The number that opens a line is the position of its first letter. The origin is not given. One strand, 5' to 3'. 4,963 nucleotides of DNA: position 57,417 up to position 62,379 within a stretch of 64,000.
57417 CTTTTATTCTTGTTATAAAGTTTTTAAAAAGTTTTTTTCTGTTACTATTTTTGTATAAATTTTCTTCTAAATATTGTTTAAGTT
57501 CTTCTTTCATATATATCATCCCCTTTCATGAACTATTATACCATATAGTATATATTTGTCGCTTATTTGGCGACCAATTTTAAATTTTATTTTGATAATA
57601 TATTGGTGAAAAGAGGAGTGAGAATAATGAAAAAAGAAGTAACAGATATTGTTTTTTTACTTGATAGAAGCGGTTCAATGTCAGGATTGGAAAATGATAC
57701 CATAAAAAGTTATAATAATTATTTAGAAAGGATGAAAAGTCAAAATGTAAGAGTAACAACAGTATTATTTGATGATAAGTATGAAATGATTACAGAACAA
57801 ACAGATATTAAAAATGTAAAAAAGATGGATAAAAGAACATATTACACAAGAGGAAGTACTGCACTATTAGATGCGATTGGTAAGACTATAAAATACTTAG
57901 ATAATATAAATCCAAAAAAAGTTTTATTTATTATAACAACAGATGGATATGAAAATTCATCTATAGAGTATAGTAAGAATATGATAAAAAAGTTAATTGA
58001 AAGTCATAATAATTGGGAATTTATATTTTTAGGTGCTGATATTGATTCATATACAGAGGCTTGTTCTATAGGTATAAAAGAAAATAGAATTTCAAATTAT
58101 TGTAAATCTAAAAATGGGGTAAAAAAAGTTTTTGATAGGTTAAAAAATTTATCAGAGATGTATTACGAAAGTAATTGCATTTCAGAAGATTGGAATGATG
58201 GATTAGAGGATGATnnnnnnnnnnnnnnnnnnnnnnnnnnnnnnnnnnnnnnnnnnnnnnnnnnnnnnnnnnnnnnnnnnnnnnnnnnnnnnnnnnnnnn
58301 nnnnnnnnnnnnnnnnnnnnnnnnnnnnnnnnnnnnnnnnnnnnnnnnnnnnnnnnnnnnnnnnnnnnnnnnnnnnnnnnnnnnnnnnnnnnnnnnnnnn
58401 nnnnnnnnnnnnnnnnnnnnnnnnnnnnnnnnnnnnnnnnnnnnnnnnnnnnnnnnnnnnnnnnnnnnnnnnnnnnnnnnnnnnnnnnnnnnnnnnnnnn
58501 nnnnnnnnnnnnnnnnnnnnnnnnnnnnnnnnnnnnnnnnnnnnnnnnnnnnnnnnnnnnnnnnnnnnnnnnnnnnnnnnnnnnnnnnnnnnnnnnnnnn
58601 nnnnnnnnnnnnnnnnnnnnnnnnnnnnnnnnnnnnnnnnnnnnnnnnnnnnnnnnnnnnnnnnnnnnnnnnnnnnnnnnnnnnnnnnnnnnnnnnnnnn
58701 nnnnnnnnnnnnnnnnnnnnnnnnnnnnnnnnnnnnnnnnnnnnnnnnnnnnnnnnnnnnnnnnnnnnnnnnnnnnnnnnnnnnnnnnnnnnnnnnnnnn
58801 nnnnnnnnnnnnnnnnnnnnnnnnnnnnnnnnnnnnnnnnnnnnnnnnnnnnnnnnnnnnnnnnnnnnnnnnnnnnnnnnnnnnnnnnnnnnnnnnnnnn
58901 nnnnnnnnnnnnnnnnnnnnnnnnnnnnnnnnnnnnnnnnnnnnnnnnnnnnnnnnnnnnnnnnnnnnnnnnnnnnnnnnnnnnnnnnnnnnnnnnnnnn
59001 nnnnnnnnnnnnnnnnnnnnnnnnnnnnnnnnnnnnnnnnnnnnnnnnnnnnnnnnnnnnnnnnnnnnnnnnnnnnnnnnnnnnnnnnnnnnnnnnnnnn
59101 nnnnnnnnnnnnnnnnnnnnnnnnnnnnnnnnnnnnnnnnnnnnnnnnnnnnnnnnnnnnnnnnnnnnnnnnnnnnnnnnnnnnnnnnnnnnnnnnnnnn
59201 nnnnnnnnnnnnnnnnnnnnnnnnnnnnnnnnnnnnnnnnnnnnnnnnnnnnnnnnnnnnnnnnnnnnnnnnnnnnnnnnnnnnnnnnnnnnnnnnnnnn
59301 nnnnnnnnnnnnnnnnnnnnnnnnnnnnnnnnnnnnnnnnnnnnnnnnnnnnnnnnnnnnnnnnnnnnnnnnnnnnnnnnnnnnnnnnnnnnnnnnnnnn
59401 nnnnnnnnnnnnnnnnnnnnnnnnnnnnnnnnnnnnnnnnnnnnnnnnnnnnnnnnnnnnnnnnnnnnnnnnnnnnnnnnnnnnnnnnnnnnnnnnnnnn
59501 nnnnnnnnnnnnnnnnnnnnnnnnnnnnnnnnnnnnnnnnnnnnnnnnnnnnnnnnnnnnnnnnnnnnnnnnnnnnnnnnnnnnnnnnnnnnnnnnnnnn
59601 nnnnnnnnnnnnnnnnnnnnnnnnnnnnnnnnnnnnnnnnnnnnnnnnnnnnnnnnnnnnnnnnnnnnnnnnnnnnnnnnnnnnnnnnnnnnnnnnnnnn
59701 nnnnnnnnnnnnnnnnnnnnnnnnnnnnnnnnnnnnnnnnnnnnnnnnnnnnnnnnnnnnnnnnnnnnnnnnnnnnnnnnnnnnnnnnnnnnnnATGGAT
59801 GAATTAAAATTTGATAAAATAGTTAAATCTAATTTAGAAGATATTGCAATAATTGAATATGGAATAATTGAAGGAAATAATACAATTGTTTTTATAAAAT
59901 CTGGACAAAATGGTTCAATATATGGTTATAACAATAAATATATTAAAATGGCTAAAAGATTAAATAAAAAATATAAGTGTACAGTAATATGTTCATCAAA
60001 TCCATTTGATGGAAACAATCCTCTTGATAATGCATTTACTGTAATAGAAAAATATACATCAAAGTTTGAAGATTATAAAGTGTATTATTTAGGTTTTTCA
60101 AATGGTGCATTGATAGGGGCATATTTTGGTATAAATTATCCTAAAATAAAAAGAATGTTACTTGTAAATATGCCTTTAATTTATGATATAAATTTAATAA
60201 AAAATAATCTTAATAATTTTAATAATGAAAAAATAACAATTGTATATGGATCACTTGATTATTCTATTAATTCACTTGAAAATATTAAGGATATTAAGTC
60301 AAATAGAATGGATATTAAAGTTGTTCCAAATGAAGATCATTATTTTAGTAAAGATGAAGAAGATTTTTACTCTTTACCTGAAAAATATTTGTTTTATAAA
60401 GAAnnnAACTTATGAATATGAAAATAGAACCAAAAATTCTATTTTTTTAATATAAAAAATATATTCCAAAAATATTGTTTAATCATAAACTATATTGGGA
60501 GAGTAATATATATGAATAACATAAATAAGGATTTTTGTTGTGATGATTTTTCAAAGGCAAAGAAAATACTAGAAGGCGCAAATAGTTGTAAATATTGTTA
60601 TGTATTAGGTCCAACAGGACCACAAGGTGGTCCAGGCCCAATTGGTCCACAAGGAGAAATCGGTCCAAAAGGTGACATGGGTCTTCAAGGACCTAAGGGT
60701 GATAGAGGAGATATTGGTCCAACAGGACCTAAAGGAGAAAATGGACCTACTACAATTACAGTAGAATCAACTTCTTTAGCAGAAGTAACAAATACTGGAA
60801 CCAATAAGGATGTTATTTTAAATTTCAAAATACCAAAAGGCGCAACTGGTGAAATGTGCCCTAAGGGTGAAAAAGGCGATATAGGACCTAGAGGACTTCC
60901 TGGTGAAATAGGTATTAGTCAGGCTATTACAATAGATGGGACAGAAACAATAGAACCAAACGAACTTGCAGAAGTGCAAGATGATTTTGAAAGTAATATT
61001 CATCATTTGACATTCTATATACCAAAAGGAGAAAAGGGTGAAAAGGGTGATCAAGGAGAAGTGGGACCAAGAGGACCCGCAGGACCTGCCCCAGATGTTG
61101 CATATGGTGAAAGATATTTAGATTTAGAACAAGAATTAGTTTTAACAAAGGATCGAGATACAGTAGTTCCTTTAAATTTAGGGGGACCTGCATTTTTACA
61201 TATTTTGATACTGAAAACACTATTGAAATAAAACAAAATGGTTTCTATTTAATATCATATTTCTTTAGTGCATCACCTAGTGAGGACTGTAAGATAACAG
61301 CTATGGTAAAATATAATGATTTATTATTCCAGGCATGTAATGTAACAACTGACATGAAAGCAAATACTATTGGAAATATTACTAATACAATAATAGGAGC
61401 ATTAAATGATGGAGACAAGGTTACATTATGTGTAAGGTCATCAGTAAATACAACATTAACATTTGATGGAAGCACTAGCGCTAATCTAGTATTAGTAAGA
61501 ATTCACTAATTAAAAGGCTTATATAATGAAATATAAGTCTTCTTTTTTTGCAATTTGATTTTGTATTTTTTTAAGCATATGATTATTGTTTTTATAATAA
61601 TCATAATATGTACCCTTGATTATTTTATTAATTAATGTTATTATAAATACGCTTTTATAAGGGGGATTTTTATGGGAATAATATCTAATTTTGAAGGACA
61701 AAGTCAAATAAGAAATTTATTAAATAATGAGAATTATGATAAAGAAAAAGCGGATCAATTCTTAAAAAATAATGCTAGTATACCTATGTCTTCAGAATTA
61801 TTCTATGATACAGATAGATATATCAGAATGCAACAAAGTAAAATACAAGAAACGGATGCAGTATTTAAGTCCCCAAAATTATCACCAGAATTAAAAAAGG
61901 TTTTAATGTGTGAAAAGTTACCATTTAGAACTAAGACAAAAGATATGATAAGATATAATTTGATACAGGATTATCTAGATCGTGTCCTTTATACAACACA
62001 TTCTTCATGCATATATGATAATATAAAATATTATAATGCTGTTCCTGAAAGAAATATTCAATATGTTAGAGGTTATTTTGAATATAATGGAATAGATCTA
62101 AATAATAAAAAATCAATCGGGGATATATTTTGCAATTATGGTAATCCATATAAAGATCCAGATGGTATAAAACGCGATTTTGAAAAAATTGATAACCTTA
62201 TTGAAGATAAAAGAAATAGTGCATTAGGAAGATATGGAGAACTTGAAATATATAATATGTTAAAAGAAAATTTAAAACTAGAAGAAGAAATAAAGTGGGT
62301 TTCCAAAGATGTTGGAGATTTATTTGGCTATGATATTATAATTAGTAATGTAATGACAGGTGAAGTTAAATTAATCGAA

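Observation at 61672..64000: Paralogous gene pair with DUF3883-like nuclease-fold C-terminus flanking an unknown gene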

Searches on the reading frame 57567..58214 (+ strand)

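Call 52: search_protein_families(library=pfam, proteins=[window:57567-58214:+], max_evalue=0.001)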
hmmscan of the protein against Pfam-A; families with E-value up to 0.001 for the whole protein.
window:57567-58214:+ (216 aa): 3 families
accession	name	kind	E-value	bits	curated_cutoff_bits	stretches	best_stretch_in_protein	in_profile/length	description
PF00092.34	VWA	-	5e-08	33.8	23.8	1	27-145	1-129/174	von Willebrand factor type A domain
PF05762.20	VWA_CoxE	-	1.7e-07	31.3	26.4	1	4-146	36-178/222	VWA domain containing CoxE-like protein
PF13519.12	VWA_2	-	2.9e-06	28.3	27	1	28-127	1-106/107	von Willebrand factor type A domain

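Call 53: search_protein_families(library=padloc, proteins=[window:57567-58214:+], max_evalue=0.001)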
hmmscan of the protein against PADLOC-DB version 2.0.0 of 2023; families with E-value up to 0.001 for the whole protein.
window:57567-58214:+ (216 aa): 0 families

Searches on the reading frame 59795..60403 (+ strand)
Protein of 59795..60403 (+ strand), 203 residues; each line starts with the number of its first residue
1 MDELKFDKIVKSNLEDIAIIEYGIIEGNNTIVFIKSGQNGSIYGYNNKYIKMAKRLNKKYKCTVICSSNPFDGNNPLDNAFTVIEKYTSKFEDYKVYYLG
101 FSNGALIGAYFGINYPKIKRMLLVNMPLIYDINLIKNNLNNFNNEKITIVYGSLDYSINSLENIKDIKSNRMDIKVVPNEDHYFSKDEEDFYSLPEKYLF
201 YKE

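Call 73: find_encoding_contigs(protein=window:59795-60403:+, flank=9000, max_places=10)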
Protein window:59795-60403:+ (203 aa): 24 contigs read that carry it; 10 places shown.
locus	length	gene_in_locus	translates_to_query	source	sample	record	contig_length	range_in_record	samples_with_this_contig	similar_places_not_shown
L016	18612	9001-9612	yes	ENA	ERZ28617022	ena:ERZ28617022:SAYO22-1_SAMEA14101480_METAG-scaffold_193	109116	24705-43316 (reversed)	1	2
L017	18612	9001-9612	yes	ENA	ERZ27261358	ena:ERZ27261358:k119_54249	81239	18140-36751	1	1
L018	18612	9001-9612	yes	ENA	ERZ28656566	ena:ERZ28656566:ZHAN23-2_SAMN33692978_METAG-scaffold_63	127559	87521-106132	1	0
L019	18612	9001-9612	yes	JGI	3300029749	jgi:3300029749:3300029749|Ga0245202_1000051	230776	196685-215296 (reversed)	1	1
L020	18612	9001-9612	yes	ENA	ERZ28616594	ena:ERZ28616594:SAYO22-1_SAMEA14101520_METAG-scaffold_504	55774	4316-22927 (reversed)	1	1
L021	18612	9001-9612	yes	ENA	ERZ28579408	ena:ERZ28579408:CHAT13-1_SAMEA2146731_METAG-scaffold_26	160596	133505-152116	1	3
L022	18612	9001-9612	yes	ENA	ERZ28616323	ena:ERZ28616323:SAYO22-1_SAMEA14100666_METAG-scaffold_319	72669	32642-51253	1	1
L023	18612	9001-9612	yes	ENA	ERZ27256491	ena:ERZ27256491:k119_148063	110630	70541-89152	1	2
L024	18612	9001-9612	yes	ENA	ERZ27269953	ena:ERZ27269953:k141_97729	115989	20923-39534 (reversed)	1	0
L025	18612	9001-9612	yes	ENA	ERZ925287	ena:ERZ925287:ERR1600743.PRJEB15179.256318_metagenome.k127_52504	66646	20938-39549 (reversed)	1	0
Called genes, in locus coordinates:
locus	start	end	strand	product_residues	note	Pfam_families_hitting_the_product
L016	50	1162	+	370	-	PF03193:RsgA_GTPase, PF00009:GTP_EFTU (faint), PF02421:FeoB_N (faint), PF01926:MMR_HSR1, PF04548:AIG1 (weak)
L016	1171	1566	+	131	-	PF00293:NUDIX, PF14815:NUDIX_4 (weak)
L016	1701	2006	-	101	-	-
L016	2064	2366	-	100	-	PF14198:TnpV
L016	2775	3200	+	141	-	-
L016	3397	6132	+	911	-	PF02384:N6_Mtase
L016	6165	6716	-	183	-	-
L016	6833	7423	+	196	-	PF00092:VWA, PF05762:VWA_CoxE (weak), PF13519:VWA_2 (weak)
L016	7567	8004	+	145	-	-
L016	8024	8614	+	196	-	PF04221:RelB, PF00293:NUDIX (weak), PF14815:NUDIX_4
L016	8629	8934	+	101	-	PF12643:MazG-like (weak)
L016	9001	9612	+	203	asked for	-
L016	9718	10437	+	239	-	PF01391:Collagen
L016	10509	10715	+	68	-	-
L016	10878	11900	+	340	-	PF13020:NOV_C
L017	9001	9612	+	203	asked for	-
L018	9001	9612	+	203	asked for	-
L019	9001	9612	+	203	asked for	-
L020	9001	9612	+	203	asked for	-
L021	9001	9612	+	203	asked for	-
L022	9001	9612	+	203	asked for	-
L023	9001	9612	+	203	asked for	-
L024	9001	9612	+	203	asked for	-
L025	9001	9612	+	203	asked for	-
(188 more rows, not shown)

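Call 77: search_protein_families(library=padloc, proteins=[window:59795-60403:+], max_evalue=0.01)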
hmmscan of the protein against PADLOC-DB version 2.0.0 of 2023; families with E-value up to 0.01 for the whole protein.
window:59795-60403:+ (203 aa): 0 families

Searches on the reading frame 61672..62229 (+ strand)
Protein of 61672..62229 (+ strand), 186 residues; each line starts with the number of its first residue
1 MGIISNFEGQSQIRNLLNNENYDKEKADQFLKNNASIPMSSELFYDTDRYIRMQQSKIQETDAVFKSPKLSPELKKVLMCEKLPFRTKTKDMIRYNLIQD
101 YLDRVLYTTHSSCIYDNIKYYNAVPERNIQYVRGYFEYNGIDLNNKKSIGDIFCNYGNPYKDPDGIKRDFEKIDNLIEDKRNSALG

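Call 61: search_protein_representatives(alignment_id=A5)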
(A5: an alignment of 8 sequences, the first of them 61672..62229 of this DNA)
Query: 8 sequences, 186 profile positions. Proteins with E-value up to 0.001 (for the whole library): 16; up to 1e-10: 10; up to 1e-30: 4. The best 16 are listed.
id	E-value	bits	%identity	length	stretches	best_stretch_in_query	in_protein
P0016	8.6e-87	306.4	-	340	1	1-186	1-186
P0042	5.5e-80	284.2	-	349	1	1-184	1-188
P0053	2.9e-53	197.1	-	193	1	1-130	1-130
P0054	4.5e-46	173.6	-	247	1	1-143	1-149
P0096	1.8e-26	109.7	-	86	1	1-81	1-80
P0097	2.1e-17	80.2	-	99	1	1-56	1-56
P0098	1.3e-16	77.6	-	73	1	1-61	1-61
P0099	7.9e-16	75.0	-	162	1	116-186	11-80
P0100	6.6e-14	68.8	-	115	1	1-75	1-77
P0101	1.2e-11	61.5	-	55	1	26-76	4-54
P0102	1.7e-10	57.6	-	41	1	1-39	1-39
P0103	1.2e-09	54.8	-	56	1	111-157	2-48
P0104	5.7e-08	49.4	-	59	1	1-42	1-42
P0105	2.5e-05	40.8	-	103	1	142-180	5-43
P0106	7.6e-05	39.2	-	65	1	1-36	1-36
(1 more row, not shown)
